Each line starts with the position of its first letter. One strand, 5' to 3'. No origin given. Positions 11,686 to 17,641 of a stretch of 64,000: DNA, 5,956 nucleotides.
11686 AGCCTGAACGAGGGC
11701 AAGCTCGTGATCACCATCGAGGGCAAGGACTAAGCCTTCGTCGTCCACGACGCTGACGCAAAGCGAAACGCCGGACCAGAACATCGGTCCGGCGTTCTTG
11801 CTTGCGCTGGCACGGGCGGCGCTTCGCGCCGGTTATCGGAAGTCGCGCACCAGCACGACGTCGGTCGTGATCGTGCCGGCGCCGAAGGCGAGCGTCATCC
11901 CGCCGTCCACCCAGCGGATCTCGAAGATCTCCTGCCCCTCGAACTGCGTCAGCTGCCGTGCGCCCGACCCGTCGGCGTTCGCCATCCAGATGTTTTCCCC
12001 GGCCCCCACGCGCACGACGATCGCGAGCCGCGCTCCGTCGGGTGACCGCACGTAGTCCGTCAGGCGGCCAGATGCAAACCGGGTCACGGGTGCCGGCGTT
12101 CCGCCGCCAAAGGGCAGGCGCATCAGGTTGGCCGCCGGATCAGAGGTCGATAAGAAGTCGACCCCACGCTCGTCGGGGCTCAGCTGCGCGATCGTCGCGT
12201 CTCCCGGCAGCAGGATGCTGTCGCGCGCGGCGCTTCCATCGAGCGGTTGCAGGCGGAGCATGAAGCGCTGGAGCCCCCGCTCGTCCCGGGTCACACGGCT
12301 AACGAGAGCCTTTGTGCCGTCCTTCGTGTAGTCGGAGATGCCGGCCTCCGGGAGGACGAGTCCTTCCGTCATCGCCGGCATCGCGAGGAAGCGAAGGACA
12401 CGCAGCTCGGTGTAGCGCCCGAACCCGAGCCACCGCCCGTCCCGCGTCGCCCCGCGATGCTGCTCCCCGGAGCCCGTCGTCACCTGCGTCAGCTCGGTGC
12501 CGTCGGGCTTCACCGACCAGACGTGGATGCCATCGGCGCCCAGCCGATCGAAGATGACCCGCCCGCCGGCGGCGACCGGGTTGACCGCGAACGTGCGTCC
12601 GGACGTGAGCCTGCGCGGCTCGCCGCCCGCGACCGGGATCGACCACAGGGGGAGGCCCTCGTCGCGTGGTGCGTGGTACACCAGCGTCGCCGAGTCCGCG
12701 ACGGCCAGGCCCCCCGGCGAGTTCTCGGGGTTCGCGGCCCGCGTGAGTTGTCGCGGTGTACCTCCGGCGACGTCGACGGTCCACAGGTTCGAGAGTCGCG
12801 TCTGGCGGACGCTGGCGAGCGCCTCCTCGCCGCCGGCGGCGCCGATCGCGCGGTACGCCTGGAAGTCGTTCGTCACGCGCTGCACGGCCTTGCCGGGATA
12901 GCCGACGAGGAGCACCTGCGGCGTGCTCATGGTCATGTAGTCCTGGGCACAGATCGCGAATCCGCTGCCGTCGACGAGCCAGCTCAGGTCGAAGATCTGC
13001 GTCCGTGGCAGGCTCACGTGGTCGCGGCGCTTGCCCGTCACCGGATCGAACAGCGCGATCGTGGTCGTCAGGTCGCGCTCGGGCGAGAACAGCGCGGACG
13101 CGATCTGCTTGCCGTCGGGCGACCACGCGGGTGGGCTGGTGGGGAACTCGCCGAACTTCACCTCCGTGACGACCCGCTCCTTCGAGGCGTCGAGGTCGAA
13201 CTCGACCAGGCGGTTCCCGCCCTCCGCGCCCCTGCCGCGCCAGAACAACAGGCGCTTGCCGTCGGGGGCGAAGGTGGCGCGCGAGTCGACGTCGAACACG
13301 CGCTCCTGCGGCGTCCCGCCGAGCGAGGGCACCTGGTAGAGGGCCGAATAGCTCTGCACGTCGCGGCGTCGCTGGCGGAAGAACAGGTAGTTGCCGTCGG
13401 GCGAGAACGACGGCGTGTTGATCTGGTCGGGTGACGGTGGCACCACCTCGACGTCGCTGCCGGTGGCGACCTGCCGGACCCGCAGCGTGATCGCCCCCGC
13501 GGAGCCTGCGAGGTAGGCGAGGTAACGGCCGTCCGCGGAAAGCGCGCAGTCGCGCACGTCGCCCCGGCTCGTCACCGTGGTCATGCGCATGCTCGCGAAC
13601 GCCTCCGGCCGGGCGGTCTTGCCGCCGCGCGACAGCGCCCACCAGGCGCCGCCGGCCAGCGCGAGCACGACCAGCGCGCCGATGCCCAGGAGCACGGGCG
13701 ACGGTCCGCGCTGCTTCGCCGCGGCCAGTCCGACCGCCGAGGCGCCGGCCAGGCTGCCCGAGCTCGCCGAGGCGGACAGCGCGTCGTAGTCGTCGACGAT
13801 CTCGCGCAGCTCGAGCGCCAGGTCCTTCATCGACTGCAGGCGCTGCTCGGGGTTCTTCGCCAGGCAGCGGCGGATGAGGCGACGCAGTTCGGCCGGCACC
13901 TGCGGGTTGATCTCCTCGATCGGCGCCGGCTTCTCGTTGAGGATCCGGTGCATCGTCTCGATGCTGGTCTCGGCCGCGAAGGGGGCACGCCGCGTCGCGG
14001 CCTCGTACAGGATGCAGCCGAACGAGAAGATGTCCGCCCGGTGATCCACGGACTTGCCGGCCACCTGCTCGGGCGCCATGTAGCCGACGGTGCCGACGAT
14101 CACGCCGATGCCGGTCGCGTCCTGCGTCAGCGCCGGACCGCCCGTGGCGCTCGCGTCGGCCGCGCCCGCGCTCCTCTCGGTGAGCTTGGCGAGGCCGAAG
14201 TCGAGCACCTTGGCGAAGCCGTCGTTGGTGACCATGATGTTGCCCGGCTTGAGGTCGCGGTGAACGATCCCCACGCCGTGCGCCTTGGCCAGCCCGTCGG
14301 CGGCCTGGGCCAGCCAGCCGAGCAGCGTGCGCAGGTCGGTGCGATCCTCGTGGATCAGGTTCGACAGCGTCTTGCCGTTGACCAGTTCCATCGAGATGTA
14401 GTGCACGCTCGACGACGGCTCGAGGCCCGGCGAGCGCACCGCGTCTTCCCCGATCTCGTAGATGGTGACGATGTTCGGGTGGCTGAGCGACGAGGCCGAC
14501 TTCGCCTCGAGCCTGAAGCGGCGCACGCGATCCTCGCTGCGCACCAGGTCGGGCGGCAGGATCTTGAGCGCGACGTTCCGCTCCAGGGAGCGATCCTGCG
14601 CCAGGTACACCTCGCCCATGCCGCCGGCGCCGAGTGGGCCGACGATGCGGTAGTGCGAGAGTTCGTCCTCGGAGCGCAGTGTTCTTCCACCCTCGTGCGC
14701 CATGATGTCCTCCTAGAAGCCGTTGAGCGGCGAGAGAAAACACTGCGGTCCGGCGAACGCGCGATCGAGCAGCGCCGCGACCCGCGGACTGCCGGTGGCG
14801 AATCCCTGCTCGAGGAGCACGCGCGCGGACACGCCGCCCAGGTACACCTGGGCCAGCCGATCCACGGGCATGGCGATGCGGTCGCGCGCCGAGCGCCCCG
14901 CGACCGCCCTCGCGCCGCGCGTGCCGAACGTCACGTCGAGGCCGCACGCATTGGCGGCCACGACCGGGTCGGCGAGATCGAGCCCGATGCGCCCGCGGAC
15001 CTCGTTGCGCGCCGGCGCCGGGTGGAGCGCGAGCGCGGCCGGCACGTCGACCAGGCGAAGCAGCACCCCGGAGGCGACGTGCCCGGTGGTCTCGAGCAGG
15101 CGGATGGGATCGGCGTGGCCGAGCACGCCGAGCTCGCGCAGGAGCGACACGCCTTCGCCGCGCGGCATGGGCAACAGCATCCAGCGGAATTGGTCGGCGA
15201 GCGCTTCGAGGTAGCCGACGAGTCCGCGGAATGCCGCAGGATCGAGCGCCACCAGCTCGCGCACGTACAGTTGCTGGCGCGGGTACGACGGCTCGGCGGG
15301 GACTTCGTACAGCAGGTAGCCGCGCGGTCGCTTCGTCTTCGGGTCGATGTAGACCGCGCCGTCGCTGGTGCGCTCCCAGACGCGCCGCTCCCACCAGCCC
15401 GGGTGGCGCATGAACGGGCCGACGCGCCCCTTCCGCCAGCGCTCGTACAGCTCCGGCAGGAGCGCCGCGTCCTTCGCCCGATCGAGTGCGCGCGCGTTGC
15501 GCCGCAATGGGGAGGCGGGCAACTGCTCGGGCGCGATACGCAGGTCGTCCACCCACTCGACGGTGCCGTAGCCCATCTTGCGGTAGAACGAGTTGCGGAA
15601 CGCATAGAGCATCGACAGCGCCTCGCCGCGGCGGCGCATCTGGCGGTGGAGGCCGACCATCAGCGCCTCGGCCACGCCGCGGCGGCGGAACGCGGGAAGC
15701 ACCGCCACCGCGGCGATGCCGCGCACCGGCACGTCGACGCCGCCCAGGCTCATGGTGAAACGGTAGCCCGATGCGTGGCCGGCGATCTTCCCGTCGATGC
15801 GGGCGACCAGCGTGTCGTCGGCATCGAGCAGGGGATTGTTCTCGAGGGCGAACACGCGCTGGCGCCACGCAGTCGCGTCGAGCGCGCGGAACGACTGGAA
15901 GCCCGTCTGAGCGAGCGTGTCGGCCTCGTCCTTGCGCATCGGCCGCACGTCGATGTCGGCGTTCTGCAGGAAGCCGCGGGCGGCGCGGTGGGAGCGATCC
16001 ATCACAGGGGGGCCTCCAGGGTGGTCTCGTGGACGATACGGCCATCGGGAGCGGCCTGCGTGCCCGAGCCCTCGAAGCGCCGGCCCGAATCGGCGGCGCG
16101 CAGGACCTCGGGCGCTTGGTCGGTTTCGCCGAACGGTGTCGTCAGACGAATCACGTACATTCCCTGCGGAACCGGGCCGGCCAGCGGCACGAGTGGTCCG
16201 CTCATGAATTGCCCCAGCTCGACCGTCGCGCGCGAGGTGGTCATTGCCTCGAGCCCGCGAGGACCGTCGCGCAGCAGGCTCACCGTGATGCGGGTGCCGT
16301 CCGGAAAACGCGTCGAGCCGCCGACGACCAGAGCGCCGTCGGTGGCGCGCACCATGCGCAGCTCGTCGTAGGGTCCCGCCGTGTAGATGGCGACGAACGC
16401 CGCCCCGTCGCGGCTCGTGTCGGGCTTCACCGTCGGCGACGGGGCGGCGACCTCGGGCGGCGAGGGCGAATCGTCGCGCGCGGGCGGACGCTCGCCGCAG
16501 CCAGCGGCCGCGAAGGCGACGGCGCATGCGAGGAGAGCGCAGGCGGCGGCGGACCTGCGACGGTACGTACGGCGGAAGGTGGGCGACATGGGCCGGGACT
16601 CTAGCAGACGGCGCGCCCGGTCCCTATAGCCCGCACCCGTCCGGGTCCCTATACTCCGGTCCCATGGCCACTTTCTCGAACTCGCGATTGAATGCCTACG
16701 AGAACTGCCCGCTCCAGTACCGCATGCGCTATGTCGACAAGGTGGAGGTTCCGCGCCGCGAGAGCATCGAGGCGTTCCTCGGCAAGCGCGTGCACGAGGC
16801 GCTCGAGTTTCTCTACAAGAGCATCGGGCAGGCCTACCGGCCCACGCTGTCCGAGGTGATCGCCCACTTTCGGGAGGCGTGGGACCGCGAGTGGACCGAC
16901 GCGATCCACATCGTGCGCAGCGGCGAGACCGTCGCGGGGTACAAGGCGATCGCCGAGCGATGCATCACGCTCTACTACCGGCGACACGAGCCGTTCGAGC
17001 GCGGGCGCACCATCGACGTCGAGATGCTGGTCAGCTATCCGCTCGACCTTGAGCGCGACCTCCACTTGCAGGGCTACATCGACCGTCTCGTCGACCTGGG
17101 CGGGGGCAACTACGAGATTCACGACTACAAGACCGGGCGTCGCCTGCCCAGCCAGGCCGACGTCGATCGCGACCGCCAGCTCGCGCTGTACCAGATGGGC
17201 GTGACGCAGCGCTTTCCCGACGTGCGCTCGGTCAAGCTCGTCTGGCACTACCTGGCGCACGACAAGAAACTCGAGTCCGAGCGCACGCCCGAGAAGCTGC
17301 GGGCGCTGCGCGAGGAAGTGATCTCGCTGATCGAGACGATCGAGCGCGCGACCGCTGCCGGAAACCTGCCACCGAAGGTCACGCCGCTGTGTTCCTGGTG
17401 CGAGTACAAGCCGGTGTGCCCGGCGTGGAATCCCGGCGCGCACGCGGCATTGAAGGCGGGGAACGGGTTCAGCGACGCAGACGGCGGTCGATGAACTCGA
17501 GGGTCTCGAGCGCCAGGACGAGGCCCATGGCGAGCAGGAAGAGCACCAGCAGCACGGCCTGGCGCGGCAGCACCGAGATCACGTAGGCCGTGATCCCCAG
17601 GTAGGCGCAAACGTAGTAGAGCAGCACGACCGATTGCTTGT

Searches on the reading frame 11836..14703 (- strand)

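Call 11: search_protein_families(library=pfam, proteins=[window:11836-14703:-], max_evalue=0.01)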
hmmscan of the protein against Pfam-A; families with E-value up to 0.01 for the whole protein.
window:11836-14703:- (956 aa): 7 families
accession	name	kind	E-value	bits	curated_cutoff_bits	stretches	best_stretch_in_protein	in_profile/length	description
PF00069.31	Pkinase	-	1.2e-48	166.3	31.7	1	18-292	1-255/263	Protein kinase domain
PF07714.23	PK_Tyr_Ser-Thr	-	2.7e-30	106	23.1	1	23-290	6-250/258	Protein tyrosine and serine/threonine kinase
PF07676.18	PD40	-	8.7e-12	45.1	20.9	0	430-443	13-26/38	WD40-like Beta Propeller Repeat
PF25174.1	Beta-prop_THOC3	-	2.9e-08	33.5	305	0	505-643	75-200/272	THOC3 beta-propeller domain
PF03109.22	ABC1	-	8.7e-07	28.8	22.9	1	97-175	139-217/244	ABC1 atypical kinase-like domain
PF01636.29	APH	-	1.9e-06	28.3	23.2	1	123-175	149-200/239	Phosphotransferase enzyme family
PF00930.27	DPPIV_N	-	0.0031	16.7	22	0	417-488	34-118/354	Dipeptidyl peptidase IV (DPP IV) N-terminal region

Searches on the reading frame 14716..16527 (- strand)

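Call 11: search_protein_families(library=pfam, proteins=[window:14716-16527:-], max_evalue=0.01)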
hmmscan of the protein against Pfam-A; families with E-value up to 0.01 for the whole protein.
window:14716-16527:- (604 aa): 7 families
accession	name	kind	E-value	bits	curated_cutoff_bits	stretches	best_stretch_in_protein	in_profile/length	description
PF13527.13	Acetyltransf_9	-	2e-25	89.7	25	1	205-322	5-126/127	Acetyltransferase (GNAT) domain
PF17668.7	Acetyltransf_17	-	4e-13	50.4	25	1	370-451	1-84/114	Acetyltransferase (GNAT) domain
PF00583.31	Acetyltransf_1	-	2e-09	38.1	20.7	1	233-320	29-116/116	Acetyltransferase (GNAT) family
PF13508.13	Acetyltransf_7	-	1.5e-08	35.3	27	1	238-320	4-82/84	Acetyltransferase (GNAT) domain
PF13530.11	SCP2_2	-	1.1e-07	32.8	23.2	1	495-596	1-102/105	Sterol carrier protein domain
PF08445.16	FR47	-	0.00059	20.2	22.1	1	270-321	23-78/86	FR47-like protein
PF13673.13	Acetyltransf_10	-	0.0013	19.2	23.6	1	238-323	32-110/128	Acetyltransferase (GNAT) domain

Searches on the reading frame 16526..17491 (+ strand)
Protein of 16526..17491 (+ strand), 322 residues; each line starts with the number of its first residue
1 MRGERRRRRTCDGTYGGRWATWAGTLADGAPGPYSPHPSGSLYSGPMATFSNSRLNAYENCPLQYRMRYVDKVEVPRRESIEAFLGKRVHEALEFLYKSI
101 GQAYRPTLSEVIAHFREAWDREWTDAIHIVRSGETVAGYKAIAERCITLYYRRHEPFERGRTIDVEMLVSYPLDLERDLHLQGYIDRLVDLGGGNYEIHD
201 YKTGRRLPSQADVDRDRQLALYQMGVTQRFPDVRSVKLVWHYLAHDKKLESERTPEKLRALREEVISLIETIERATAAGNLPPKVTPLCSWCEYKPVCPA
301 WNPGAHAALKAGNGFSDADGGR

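Call 11: search_protein_families(library=pfam, proteins=[window:16526-17491:+], max_evalue=0.01)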
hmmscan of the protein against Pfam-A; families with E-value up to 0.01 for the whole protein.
window:16526-17491:+ (322 aa): 3 families
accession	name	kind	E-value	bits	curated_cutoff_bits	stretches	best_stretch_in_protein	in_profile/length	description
PF12705.13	PDDEXK_1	-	7.8e-37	128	22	1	49-299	1-247/247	PD-(D/E)XK nuclease superfamily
PF10926.14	DUF2800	-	5.4e-05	23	21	1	181-301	118-235/368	Protein of unknown function (DUF2800)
PF01930.23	Cas_Cas4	-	0.00025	21.6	22.7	1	179-298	49-158/160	Domain of unknown function DUF83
